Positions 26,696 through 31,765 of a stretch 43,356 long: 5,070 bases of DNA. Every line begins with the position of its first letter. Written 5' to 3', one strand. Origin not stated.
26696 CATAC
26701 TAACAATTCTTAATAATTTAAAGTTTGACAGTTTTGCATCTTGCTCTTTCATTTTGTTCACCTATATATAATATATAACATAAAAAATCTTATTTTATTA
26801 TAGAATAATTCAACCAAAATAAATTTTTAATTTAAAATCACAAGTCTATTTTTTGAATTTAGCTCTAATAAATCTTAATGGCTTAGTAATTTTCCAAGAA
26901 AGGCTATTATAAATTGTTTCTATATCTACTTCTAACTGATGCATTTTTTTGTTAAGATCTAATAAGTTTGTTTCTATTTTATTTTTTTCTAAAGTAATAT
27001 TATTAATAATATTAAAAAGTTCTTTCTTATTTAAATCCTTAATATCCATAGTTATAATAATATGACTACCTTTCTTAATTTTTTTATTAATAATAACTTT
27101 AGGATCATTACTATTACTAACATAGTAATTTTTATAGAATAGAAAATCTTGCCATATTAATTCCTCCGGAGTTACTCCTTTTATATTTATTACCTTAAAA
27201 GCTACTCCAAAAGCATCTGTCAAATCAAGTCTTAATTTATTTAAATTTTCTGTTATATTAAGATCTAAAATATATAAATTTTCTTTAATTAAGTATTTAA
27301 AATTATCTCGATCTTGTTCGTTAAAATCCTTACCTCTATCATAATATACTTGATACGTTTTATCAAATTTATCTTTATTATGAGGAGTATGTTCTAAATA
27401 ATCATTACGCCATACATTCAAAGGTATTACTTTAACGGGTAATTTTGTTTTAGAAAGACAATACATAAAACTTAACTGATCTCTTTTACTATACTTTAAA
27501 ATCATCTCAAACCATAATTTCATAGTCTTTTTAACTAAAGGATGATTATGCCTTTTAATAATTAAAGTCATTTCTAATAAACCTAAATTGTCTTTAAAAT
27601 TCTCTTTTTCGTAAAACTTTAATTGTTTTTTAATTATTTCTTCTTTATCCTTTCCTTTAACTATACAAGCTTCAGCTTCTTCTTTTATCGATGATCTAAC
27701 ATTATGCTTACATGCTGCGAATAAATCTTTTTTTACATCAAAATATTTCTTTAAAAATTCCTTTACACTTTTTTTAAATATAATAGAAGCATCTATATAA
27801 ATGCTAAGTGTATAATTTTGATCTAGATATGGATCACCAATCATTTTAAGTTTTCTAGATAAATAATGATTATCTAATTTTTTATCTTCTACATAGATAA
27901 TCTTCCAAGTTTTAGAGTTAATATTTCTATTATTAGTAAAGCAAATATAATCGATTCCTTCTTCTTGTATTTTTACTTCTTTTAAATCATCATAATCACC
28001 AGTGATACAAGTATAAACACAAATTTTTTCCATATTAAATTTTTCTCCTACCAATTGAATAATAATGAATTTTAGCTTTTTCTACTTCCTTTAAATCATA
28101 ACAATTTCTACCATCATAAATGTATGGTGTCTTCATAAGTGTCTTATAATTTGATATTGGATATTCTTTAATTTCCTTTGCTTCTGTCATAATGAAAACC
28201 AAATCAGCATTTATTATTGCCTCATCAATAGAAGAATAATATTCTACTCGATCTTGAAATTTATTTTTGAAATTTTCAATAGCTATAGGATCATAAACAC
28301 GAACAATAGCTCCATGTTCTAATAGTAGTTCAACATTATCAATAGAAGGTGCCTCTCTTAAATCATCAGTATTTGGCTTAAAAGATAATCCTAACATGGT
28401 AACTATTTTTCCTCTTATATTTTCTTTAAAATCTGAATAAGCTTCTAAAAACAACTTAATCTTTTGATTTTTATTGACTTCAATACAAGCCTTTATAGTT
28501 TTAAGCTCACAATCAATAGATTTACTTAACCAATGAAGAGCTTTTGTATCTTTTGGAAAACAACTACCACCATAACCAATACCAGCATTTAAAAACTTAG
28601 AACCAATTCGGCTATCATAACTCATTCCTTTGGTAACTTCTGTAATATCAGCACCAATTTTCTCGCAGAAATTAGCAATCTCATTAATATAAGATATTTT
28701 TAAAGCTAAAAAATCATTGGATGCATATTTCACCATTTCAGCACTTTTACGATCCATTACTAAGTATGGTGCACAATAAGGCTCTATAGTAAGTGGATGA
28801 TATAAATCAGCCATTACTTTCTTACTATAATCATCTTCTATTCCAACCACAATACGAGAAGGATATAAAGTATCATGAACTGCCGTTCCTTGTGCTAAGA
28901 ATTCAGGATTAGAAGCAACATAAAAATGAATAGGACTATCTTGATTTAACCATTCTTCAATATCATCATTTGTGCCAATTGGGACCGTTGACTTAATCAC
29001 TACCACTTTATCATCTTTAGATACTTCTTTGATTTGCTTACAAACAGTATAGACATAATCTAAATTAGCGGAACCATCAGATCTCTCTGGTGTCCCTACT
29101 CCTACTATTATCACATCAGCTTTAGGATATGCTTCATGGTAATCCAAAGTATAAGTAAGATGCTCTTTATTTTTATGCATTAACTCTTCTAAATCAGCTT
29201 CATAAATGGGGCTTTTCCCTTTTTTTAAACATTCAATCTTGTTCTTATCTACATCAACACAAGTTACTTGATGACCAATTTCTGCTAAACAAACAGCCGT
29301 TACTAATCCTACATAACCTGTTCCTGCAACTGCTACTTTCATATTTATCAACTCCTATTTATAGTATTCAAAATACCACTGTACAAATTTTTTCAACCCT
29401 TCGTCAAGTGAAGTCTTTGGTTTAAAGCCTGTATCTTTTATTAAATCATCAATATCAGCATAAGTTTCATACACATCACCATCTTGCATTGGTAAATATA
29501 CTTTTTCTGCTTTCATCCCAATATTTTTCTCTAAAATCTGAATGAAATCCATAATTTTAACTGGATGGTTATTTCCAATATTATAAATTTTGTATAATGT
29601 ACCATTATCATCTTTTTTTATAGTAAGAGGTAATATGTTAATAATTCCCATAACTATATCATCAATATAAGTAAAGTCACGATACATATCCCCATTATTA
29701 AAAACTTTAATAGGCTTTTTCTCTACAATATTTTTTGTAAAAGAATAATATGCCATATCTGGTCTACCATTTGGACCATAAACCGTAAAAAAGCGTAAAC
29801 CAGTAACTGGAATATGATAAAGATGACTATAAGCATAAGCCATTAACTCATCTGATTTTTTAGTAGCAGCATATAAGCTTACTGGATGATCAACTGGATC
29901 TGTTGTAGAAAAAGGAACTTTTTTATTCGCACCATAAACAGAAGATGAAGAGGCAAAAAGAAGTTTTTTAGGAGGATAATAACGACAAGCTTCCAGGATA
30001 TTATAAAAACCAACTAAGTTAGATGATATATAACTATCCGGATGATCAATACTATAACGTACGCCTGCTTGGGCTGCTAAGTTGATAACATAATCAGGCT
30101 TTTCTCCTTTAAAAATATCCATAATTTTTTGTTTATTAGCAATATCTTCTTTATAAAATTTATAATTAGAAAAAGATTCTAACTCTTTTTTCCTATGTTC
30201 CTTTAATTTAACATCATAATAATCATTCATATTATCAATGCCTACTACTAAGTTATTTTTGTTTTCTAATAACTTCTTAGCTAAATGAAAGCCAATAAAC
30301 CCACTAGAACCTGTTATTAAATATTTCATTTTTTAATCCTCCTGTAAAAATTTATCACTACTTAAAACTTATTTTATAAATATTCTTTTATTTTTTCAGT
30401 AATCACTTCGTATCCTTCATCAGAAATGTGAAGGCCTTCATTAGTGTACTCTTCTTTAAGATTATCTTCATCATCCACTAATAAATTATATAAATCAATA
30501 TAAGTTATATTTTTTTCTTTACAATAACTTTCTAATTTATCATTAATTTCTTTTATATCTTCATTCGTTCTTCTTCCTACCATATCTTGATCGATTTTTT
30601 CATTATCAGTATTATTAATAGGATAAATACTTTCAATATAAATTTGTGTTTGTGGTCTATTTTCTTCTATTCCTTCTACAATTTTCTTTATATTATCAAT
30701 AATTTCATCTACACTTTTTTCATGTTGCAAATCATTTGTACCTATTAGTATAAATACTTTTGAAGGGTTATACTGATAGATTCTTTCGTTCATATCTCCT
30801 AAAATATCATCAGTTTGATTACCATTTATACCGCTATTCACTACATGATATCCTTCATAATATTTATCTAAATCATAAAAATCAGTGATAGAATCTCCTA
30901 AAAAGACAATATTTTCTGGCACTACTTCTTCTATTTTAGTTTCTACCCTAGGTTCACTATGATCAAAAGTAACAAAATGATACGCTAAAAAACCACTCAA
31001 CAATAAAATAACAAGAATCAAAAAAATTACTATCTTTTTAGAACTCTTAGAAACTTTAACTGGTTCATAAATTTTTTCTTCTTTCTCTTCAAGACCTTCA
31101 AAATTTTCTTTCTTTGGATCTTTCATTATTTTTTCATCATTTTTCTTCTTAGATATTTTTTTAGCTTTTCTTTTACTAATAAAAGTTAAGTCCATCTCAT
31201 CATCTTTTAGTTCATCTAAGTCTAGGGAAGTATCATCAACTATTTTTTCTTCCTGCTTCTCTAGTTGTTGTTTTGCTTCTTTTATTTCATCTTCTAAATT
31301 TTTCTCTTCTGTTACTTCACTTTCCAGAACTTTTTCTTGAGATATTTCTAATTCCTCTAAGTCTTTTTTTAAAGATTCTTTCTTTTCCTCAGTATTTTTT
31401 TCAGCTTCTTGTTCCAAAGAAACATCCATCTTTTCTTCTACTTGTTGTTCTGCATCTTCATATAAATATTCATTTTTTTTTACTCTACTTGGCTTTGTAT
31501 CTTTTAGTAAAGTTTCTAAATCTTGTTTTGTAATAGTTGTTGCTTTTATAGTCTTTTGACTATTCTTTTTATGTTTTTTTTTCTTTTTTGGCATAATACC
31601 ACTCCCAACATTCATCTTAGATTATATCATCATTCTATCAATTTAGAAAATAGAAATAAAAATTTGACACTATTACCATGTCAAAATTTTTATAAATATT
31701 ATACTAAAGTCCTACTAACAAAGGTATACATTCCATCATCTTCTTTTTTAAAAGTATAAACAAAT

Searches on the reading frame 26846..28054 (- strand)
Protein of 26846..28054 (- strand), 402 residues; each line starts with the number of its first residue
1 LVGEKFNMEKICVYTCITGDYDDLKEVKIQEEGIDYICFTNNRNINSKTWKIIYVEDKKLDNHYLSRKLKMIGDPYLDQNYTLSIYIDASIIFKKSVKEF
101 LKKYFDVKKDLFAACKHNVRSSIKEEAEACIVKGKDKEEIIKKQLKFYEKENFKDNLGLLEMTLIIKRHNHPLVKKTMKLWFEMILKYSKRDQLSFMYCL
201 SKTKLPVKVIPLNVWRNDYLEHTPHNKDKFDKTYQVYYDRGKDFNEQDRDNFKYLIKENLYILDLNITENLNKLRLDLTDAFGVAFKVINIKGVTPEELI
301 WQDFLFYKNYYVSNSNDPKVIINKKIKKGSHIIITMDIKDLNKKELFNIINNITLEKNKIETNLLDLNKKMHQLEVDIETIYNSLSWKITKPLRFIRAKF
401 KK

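Call 5: search_protein_families(library=pfam, proteins=[window:26846-28054:-], max_evalue=0.00001)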
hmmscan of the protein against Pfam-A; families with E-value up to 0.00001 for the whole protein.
window:26846-28054:- (402 aa): 1 family
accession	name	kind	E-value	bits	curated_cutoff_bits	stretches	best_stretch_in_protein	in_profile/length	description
PF04765.19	TOD1_MUCI70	-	6.9e-15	55.6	21.4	1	45-208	124-293/314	TOD1/MUCI70, glycosyltransferase-like domain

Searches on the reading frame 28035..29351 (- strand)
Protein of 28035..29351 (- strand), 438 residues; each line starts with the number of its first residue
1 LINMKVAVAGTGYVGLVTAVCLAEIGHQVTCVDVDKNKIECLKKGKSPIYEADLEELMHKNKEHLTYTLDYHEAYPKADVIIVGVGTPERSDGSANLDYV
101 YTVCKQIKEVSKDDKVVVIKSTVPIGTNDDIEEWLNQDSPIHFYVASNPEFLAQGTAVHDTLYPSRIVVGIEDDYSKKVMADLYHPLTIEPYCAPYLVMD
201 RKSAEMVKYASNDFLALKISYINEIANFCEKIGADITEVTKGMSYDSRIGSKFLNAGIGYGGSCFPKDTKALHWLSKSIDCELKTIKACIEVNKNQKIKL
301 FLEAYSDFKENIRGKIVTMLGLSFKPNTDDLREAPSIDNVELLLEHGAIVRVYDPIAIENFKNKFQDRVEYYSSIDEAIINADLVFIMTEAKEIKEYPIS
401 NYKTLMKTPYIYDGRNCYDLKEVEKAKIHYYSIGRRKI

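Call 6: search_protein_families(library=pfam, proteins=[window:28035-29351:-], max_evalue=0.00001)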
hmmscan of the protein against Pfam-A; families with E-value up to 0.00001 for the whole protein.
window:28035-29351:- (438 aa): 4 families
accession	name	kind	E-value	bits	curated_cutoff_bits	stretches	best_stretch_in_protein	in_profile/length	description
PF03721.20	UDPG_MGDP_dh_N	-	8.8e-62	208.4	27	1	4-182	1-186/187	UDP-glucose/GDP-mannose dehydrogenase family, NAD binding domain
PF00984.24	UDPG_MGDP_dh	-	8e-37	125.7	25.4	1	202-294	1-93/94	UDP-glucose/GDP-mannose dehydrogenase family, central domain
PF03720.21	UDPG_MGDP_dh_C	-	8.2e-32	110.1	30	1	319-419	2-102/103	UDP-glucose/GDP-mannose dehydrogenase family, UDP binding domain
PF03446.21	NAD_binding_2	-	4.9e-07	30.3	21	0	5-136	1-108/161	NAD binding domain of 6-phosphogluconate dehydrogenase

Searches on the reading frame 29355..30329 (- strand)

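Call 6: search_protein_families(library=pfam, proteins=[window:29355-30329:-], max_evalue=0.00001)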
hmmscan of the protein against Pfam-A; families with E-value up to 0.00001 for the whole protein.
window:29355-30329:- (324 aa): 6 families
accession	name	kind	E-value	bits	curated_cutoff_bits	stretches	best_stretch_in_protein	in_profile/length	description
PF01370.27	Epimerase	-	2.5e-55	188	20.9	1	4-252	2-240/240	NAD dependent epimerase/dehydratase family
PF16363.11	GDP_Man_Dehyd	-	1e-54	186.7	27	1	4-314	1-331/332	GDP-mannose 4,6 dehydratase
PF01073.25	3Beta_HSD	-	1.2e-19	70.8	22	1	4-280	1-279/280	3-beta hydroxysteroid dehydrogenase/isomerase family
PF04321.23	RmlD_sub_bind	-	4.8e-18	65.7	27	1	1-277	1-238/287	RmlD substrate binding domain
PF02719.21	Polysacc_synt_2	-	6.2e-14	52.3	20.2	1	4-276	2-253/293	Polysaccharide biosynthesis protein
PF07993.18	NAD_binding_4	-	1.8e-06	27.7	20.1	0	5-141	1-149/258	Male sterility protein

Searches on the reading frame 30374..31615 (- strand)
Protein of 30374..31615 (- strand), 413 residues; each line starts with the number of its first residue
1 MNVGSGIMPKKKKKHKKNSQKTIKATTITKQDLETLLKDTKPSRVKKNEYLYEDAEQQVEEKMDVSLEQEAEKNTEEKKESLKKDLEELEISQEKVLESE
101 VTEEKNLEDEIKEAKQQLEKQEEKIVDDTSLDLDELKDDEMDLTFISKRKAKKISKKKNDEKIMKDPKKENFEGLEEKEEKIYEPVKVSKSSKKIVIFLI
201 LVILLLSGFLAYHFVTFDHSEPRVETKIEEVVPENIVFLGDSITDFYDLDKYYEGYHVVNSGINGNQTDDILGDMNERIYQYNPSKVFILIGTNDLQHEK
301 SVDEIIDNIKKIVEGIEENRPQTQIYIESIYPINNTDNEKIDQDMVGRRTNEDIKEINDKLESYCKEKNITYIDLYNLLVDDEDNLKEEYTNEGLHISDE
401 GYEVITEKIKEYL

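Call 6: search_protein_families(library=pfam, proteins=[window:30374-31615:-], max_evalue=0.00001)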
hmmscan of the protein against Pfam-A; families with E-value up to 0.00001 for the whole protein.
window:30374-31615:- (413 aa): 3 families
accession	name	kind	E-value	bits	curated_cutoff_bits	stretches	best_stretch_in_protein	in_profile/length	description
PF13472.12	Lipase_GDSL_2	-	3.2e-26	93.4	32.9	1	238-404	1-178/178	GDSL-like Lipase/Acylhydrolase family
PF00657.28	Lipase_GDSL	-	1.7e-12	48.4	23.6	1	236-409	1-208/208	GDSL-like Lipase/Acylhydrolase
PF17182.10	OSK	-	2.3e-06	27.4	27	1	279-387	67-163/202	OSK domain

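Call 72: search_protein_families(library=ncbifam, proteins=[window:30374-31615:-], max_evalue=0.001)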
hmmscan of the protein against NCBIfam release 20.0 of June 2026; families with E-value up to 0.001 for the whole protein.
window:30374-31615:- (413 aa): 1 family
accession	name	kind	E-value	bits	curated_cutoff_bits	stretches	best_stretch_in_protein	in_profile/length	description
NF007819.1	PRK10528.1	equivalog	0.00044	20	270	0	255-323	64-132/210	multifunctional acyl-CoA thioesterase I/protease I/lysophospholipase L1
